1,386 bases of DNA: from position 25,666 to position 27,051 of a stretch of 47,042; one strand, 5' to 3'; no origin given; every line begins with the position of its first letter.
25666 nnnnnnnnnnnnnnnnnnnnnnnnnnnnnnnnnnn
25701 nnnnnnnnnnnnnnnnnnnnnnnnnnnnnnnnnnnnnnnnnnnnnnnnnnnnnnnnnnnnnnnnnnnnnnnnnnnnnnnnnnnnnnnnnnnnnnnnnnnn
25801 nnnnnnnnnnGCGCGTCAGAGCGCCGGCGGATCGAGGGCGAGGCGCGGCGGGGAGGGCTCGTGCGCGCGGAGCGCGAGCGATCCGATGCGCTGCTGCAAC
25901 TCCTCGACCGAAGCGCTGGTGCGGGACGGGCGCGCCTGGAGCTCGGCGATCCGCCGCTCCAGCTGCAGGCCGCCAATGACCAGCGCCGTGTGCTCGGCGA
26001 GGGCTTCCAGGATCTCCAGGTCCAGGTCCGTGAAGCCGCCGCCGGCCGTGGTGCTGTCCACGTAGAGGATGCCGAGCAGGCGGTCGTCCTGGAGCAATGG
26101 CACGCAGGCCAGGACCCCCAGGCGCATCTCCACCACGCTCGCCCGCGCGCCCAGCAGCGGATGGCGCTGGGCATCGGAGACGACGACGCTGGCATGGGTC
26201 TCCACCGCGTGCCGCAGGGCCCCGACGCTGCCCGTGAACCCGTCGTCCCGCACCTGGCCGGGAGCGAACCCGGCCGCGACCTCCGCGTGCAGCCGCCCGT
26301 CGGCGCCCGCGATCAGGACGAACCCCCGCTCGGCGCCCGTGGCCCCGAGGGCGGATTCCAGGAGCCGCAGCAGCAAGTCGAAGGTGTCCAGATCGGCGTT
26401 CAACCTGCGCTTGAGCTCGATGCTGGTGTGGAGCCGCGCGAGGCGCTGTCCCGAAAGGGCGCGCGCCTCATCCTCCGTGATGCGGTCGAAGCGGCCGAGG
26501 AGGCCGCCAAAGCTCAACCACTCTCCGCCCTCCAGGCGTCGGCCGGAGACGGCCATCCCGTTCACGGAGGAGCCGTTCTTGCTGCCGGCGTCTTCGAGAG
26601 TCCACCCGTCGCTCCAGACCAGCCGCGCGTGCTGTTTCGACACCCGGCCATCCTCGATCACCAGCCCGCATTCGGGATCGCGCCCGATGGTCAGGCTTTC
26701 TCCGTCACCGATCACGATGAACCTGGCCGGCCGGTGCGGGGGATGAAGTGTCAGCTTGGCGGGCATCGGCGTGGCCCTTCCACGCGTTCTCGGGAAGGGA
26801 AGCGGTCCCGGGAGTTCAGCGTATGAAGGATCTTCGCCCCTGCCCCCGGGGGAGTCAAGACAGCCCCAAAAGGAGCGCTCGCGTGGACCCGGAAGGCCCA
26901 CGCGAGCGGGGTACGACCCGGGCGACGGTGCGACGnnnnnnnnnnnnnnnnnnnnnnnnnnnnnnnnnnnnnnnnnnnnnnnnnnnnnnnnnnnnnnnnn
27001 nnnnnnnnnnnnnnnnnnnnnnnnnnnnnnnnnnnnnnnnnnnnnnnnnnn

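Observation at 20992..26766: Four-gene operon that wires an FHA-GAF protein and a Hanks-type kinase directly onto a two-component pair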

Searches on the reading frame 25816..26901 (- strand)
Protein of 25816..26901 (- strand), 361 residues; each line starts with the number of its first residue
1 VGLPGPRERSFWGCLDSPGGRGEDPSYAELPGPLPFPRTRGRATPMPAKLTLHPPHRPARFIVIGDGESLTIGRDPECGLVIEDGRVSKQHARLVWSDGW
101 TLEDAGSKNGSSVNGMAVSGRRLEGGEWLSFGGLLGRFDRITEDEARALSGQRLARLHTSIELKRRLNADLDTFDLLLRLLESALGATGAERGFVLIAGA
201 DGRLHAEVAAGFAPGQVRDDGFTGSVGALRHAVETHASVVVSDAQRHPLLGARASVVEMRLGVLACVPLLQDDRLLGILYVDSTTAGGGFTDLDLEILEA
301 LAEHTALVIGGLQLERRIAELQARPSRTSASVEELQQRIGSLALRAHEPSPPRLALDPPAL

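Call 7: search_protein_families(library=pfam, proteins=[window:25816-26901:-], max_evalue=0.01)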
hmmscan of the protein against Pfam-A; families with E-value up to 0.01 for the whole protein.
window:25816-26901:- (361 aa): 5 families
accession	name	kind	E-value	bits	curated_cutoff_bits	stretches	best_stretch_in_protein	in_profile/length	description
PF00498.31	FHA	-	2.1e-14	54.1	20.7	1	71-132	2-67/67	FHA domain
PF01590.32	GAF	-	6e-14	53.1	22.4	1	176-309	5-133/133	GAF domain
PF13185.12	GAF_2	-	1.3e-13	51.8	28.6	1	175-309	6-135/136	GAF domain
PF16697.10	Yop-YscD_cpl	-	8.1e-11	42.5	33.2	1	67-134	16-86/94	Inner membrane component of T3SS, cytoplasmic domain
PF13492.12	GAF_3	-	2.1e-06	28.6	27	1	179-309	8-127/129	GAF domain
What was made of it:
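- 25816..26766 (-): FHA-GAF protein, 316 aa, cytoplasmic. FHA spans residues 1-95, followed by a long helix and then GAF at about 128-278. Pfam (call 7).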

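Call 10: find_homologous_proteins(query=window:25816-26766:-)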
Query window:25816-26766:- (316 aa): 465 proteins with E <= 0.001 among 8000 candidates; the best 120 are listed.
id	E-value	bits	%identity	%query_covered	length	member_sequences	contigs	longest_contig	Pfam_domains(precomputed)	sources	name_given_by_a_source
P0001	1.1e-199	680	100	100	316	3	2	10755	PF13185.13,PF00498.32,PF01590.33,PF16697.11,PF13492.13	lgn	-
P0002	1.4e-167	575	87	100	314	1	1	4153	PF13185.13,PF00498.32,PF01590.33,PF16697.11,PF13492.13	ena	-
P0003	8.6e-167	572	86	99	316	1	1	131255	PF13185.13,PF00498.32,PF01590.33,PF16697.11,PF13492.13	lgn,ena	-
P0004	1.3e-160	552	82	100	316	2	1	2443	PF13185.13,PF00498.32,PF01590.33,PF16697.11,PF13492.13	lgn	-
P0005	5.3e-149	514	76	100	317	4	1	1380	PF13185.13,PF00498.32,PF01590.33,PF16697.11,PF13492.13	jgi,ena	-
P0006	8.6e-145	500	74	100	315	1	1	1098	PF13185.13,PF00498.32,PF01590.33,PF16697.11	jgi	jgi:GAF domain/FHA domain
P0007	2.8e-144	498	73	99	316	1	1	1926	PF13185.13,PF00498.32,PF01590.33,PF16697.11,PF13492.13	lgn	-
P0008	1.4e-143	496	75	99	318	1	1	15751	PF13185.13,PF00498.32,PF01590.33,PF16697.11,PF13492.13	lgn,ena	-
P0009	2.1e-142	492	74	100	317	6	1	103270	PF13185.13,PF00498.32,PF01590.33,PF16697.11,PF13492.13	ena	-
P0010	5.1e-139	481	71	100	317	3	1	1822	PF13185.13,PF00498.32,PF01590.33,PF16697.11,PF13492.13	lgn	-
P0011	4.2e-135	468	69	100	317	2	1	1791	PF13185.13,PF00498.32,PF01590.33,PF16697.11,PF13492.13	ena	-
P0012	7.7e-134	464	70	94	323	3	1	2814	PF13185.13,PF00498.32,PF01590.33,PF16697.11,PF13492.13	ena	-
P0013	1.1e-130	454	68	100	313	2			PF13185.13,PF00498.32,PF01590.33,PF16697.11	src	-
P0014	1.9e-126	440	67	100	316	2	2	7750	PF13185.13,PF00498.32,PF01590.33,PF16697.11,PF13492.13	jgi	jgi:hypothetical protein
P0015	2.0e-125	436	66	100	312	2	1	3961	PF13185.13,PF00498.32,PF01590.33,PF16697.11,PF13492.13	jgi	jgi:hypothetical protein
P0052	3.6e-97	344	56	100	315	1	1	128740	PF13185.13,PF00498.32,PF01590.33,PF16697.11,PF13492.13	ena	-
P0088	8.9e-88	313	52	94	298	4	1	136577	PF13185.13,PF00498.32,PF01590.33,PF16697.11,PF13492.13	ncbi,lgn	-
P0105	2.7e-85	304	51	94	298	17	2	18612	PF13185.13,PF00498.32,PF01590.33,PF16697.11,PF13492.13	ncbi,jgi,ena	-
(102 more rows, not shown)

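Call 12: find_related_loci(query=A1, collection=genome_contigs, flank=10000)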
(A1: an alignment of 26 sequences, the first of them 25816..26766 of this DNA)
Query A1 (316 aa) in genome_contigs; peptide patterns used: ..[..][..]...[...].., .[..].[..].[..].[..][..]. (x = any residue, [..] = any of these).
83 stretches matched a pattern; 10 encode a relative of the query (tblastn E <= 1e-3); 10 distinct loci.
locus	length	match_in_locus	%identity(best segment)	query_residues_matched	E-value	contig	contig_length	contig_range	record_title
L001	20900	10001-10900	59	1-295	5e-109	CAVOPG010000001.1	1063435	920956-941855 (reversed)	MAG: uncultured Acidobacteriota bacterium isolate MFD10007.bin.2.143 genome assembly, contig: contig_11833, whole genome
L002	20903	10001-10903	56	1-295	5e-103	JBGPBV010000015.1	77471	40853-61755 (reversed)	MAG: Vicinamibacteria bacterium isolate OBJ_0618_050_8 k141_1290677_length_77471_cov_36.2861, whole genome shotgun seque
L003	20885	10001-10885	54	1-297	5e-94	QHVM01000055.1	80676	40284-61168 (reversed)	MAG: Acidobacteria bacterium isolate AA32 14_1009_16_40cm_scaffold_3539_curated, whole genome shotgun sequence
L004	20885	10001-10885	52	1-297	2e-88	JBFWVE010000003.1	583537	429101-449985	MAG: Vicinamibacteria bacterium isolate CA_2019_TPBF_87 NODE_102_length_583537_cov_16.642711_TPBF, whole genome shotgun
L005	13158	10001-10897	49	1-301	1e-85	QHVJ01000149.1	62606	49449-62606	MAG: Acidobacteria bacterium isolate AA35 14_1009_16_40cm_scaffold_322_curated, whole genome shotgun sequence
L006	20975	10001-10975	47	1-299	2e-84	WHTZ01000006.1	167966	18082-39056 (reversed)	MAG: Luteitalea sp. isolate Dino_bin50 NODE_6_length_167966_cov_59.893056, whole genome shotgun sequence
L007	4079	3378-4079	57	1-233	7e-80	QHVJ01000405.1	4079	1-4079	MAG: Acidobacteria bacterium isolate AA35 14_1009_16_40cm_scaffold_84459_curated, whole genome shotgun sequence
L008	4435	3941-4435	58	1-164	3e-58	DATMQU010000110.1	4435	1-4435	MAG TPA_asm: Vicinamibacteria bacterium isolate SMAG_U12937 k141_1816161, whole genome shotgun sequence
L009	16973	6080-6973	40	1-294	2e-54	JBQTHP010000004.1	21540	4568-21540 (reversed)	MAG: Gammaproteobacteria bacterium isolate SAR13 c_000000214408, whole genome shotgun sequence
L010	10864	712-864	35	21-69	5e-5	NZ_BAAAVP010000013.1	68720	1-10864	Streptomyces mexicanus strain JCM 12681 sequence013, whole genome shotgun sequence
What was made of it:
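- Tried and rejected: Taxonomy is inferred from the titles of related MAGs (call 12).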

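Call 14: find_encoding_contigs(protein=P0001, flank=10000, max_places=3)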
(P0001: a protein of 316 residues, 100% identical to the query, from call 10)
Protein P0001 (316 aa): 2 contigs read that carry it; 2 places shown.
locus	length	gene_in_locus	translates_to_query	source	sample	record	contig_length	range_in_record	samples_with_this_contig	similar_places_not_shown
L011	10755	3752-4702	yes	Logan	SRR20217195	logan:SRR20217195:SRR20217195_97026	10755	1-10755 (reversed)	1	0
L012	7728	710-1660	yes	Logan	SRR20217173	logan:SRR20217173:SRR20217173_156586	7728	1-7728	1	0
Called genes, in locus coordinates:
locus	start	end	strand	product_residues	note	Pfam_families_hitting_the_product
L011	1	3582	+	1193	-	?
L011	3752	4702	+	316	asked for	PF16697:Yop-YscD_cpl, PF00498:FHA, PF01590:GAF, PF13185:GAF_2, PF13492:GAF_3 (faint)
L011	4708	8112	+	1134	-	PF00069:Pkinase, PF07714:PK_Tyr_Ser-Thr, PF06293:Kdo (weak), PF14559:TPR_19, PF13424:TPR_12, PF13424:TPR_12, PF13424:TPR_12, PF17874:TPR_MalT, +15 more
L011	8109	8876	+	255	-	PF07730:HisKA_3, PF13581:HATPase_c_2 (weak), PF02518:HATPase_c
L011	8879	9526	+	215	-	PF00072:Response_reg, PF00196:GerE, PF08281:Sigma70_r4_2 (weak)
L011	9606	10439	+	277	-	PF20396:DUF6689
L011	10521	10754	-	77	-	?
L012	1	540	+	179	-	?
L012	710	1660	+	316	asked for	PF16697:Yop-YscD_cpl, PF00498:FHA, PF01590:GAF, PF13185:GAF_2, PF13492:GAF_3 (faint)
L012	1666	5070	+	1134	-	PF00069:Pkinase, PF07714:PK_Tyr_Ser-Thr, PF06293:Kdo (weak), PF14559:TPR_19, PF13424:TPR_12, PF13424:TPR_12, PF13424:TPR_12, PF17874:TPR_MalT, +16 more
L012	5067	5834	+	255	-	PF07730:HisKA_3, PF13581:HATPase_c_2 (weak), PF02518:HATPase_c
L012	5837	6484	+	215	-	PF00072:Response_reg, PF00196:GerE, PF08281:Sigma70_r4_2 (weak)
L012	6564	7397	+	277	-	PF20396:DUF6689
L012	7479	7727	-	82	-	?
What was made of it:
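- Checked: An independent gene call gives the same 316-aa product, and also gives 1134, 255 and 215 aa for the other three genes (call 14).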

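Call 15: find_encoding_contigs(protein=P0003, flank=10000, max_places=2)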
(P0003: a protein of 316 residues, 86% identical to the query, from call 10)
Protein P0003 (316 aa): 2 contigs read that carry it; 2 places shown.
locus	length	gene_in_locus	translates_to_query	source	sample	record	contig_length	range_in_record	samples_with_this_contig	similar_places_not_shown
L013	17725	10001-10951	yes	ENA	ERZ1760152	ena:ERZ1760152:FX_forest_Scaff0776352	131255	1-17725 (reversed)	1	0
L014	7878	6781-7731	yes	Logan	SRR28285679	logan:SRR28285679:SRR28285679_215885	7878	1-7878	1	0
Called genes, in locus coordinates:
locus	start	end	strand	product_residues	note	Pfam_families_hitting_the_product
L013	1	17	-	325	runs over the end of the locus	PF01073:3Beta_HSD, PF01370:Epimerase, PF02719:Polysacc_synt_2, PF04321:RmlD_sub_bind, PF07993:NAD_binding_4, PF16363:GDP_Man_Dehyd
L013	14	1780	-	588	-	PF02348:CTP_transf_3, PF12804:NTP_transf_3 (faint)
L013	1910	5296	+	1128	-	PF17803:Cadherin_4, PF17892:Cadherin_5, PF17963:Big_9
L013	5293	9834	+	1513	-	PF17803:Cadherin_4, PF17892:Cadherin_5, PF17963:Big_9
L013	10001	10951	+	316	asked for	PF16697:Yop-YscD_cpl, PF00498:FHA, PF01590:GAF, PF13185:GAF_2, PF13492:GAF_3 (weak)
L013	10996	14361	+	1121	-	PF00069:Pkinase, PF07714:PK_Tyr_Ser-Thr, PF03109:ABC1 (weak), PF13432:TPR_16 (weak), PF14559:TPR_19, PF17874:TPR_MalT, PF13424:TPR_12, PF17874:TPR_MalT, +13 more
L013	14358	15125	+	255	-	PF07730:HisKA_3, PF13581:HATPase_c_2 (weak), PF02518:HATPase_c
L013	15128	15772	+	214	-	PF00072:Response_reg, PF00196:GerE, PF08281:Sigma70_r4_2 (weak)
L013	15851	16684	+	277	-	PF20396:DUF6689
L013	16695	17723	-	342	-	?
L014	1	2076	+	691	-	?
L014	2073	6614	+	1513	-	PF17803:Cadherin_4, PF17892:Cadherin_5, PF17963:Big_9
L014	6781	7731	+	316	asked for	PF16697:Yop-YscD_cpl, PF00498:FHA, PF01590:GAF, PF13185:GAF_2, PF13492:GAF_3 (weak)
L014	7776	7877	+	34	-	?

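Call 16: find_encoding_contigs(protein=P0009, flank=10000, max_places=2)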
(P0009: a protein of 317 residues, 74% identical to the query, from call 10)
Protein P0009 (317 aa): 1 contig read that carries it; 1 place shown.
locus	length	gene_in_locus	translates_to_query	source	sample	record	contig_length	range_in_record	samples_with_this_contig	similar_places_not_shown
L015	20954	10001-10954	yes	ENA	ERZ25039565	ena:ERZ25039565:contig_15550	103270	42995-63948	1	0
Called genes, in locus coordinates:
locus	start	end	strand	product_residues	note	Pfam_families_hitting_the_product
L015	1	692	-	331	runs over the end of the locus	-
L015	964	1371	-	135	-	-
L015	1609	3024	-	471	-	PF00122:E1-E2_ATPase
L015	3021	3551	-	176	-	PF02669:KdpC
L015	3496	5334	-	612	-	PF03814:KdpA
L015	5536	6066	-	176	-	PF07642:BBP2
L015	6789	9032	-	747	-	PF06452:CBM9_1, PF19313:DUF5916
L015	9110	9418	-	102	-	PF03413:PepSY (weak)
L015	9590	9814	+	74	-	-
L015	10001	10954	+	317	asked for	PF16697:Yop-YscD_cpl, PF00498:FHA, PF01590:GAF, PF13185:GAF_2, PF13492:GAF_3 (weak)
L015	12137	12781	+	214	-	-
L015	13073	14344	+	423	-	PF00515:TPR_1 (faint), PF07719:TPR_2 (faint), PF10602:RPN7 (faint), PF13424:TPR_12, PF17874:TPR_MalT (weak), PF13374:TPR_10 (weak), PF17874:TPR_MalT, PF13424:TPR_12, +7 more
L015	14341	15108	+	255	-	PF07730:HisKA_3, PF13581:HATPase_c_2, PF02518:HATPase_c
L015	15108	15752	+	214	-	PF00072:Response_reg, PF00196:GerE, PF08281:Sigma70_r4_2 (weak)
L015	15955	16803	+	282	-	PF20396:DUF6689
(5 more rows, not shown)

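Call 26: find_related_loci(query=A1, collection=metagenome_contigs, flank=10000)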
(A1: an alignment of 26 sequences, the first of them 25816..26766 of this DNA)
Query A1 (316 aa) in metagenome_contigs; peptide patterns used: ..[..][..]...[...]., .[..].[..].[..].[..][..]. (x = any residue, [..] = any of these).
365 stretches matched a pattern; 100 encode a relative of the query (tblastn E <= 1e-3); the best 80 are kept; 80 distinct loci.
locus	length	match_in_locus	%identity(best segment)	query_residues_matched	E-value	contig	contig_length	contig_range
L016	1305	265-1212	76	1-315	5e-170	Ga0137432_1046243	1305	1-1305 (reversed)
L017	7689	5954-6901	71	1-315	2e-141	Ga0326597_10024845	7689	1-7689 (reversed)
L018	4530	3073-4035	57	1-316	1e-111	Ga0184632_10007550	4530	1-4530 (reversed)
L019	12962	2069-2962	58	4-295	2e-107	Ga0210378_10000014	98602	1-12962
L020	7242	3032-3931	56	1-294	2e-103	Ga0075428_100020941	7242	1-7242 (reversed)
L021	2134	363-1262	57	1-295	2e-108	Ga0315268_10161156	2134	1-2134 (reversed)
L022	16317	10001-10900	55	1-294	7e-103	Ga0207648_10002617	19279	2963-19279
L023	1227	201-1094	56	4-295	5e-110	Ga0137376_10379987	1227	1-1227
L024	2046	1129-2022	56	4-295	3e-106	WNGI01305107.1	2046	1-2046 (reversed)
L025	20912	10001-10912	58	1-301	7e-99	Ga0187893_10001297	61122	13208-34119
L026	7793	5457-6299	58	1-280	5e-98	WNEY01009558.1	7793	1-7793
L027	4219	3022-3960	53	1-306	4e-98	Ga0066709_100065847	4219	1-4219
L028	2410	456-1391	52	1-315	1e-97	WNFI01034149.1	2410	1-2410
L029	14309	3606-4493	53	1-297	3e-94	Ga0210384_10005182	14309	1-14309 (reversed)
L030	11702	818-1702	54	1-297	2e-93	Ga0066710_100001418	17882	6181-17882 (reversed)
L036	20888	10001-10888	53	1-297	2e-92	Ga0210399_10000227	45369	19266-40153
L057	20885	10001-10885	49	1-297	3e-86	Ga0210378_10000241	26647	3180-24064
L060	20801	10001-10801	53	1-266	2e-85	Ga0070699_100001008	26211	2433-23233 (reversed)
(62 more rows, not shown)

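Call 29: find_encoding_contigs(protein=P0088, flank=10000, max_places=1)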
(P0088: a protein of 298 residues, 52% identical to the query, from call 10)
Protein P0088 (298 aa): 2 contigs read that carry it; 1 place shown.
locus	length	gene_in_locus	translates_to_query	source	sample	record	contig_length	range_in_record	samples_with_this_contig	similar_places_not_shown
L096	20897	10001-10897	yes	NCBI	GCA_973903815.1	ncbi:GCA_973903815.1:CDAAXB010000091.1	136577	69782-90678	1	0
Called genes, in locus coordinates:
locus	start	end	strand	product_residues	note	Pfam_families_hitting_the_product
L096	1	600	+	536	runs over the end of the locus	PF07687:M20_dimer (weak)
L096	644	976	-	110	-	PF07969:Amidohydro_3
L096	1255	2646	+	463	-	-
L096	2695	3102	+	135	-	-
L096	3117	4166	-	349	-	PF00296:Bac_luciferase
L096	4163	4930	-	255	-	PF00106:adh_short, PF08659:KR, PF13561:adh_short_C2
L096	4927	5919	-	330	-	PF00670:AdoHcyase_NAD (faint), PF02826:2-Hacid_dh_C (weak), PF03446:NAD_binding_2 (weak), PF03807:F420_oxidored (faint), PF07991:KARI_N, PF01450:KARI_C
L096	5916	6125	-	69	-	PF17390:Bac_rhamnosid_C (weak)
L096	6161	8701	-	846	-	PF00270:DEAD, PF22527:DEXQc_Suv3, PF00271:Helicase_C (faint), PF12029:DUF3516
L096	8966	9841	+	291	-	PF20396:DUF6689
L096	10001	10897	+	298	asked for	PF16697:Yop-YscD_cpl, PF00498:FHA, PF01590:GAF, PF13185:GAF_2, PF13492:GAF_3 (weak)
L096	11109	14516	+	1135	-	PF00069:Pkinase, PF03109:ABC1 (faint), PF07714:PK_Tyr_Ser-Thr, PF13176:TPR_7 (faint), PF13374:TPR_10 (faint), PF13428:TPR_14 (faint), PF13424:TPR_12, PF17874:TPR_MalT, +8 more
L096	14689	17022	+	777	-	PF00069:Pkinase, PF07714:PK_Tyr_Ser-Thr, PF12895:ANAPC3 (faint), PF13428:TPR_14 (faint), PF13431:TPR_17 (faint), PF13424:TPR_12 (weak), PF13432:TPR_16, PF14559:TPR_19, +4 more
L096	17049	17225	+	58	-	-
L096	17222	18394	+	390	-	PF00881:Nitroreductase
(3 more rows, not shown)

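Call 30: find_encoding_contigs(protein=P0105, flank=10000, max_places=1)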
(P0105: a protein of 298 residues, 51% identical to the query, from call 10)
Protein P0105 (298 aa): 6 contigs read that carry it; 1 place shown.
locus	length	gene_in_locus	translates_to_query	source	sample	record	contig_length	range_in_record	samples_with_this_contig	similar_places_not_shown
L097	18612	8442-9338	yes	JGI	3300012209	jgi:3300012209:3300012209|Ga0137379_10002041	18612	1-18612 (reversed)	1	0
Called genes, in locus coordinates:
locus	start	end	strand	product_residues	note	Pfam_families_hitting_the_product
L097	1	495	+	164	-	?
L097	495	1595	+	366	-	PF01068:DNA_ligase_A_M, PF04679:DNA_ligase_A_C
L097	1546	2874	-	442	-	PF21686:LigD_Prim-Pol, PF01896:DNA_primase_S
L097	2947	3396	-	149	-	PF00011:HSP20, PF17886:ArsA_HSP20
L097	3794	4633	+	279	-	PF13714:PEP_mutase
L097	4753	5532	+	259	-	PF02585:PIG-L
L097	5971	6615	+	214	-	PF00801:PKD, PF18911:PKD_4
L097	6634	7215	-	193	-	-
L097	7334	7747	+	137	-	-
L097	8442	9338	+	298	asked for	PF16697:Yop-YscD_cpl, PF00498:FHA, PF01590:GAF, PF13185:GAF_2, PF13492:GAF_3 (weak)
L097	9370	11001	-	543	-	PF08448:PAS_4, PF00990:GGDEF, PF00563:EAL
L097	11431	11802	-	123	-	PF07238:PilZ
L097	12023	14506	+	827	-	PF07238:PilZ, PF00069:Pkinase, PF07714:PK_Tyr_Ser-Thr, PF08308:PEGA, PF03544:TonB_C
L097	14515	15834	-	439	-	PF01408:GFO_IDH_MocA, PF19051:GFO_IDH_MocA_C2 (faint), PF02894:GFO_IDH_MocA_C, PF22725:GFO_IDH_MocA_C3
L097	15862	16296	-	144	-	-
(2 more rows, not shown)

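Call 31: find_encoding_contigs(protein=P0052, flank=10000, max_places=1)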
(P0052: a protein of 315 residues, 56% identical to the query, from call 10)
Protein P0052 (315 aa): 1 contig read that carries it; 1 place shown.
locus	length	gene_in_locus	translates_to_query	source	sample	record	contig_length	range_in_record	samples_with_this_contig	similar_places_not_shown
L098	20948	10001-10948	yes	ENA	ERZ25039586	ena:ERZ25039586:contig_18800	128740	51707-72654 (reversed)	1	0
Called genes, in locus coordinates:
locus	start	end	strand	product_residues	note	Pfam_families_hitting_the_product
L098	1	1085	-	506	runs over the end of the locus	-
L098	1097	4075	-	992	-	-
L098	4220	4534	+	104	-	-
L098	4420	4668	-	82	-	-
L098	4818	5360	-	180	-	-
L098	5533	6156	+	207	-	PF07638:Sigma70_ECF, PF08281:Sigma70_r4_2 (weak)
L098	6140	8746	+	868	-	PF00069:Pkinase, PF07714:PK_Tyr_Ser-Thr, PF03109:ABC1 (weak)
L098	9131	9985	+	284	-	PF20396:DUF6689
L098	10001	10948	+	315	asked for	PF16697:Yop-YscD_cpl, PF00498:FHA, PF01590:GAF, PF13185:GAF_2, PF13492:GAF_3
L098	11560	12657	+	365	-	-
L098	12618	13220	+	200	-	PF13432:TPR_16 (faint), PF07719:TPR_2 (faint), PF13428:TPR_14 (faint), PF00515:TPR_1 (faint), PF13181:TPR_8 (faint), PF13431:TPR_17 (faint), PF14559:TPR_19, PF13414:TPR_11 (faint)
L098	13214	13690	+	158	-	PF07719:TPR_2 (faint), PF13181:TPR_8 (faint), PF13424:TPR_12, PF13428:TPR_14 (faint), PF17874:TPR_MalT, PF00515:TPR_1 (faint), PF13176:TPR_7 (faint), PF13374:TPR_10, +1 more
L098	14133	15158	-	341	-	-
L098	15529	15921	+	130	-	PF00196:GerE, PF08281:Sigma70_r4_2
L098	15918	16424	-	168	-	-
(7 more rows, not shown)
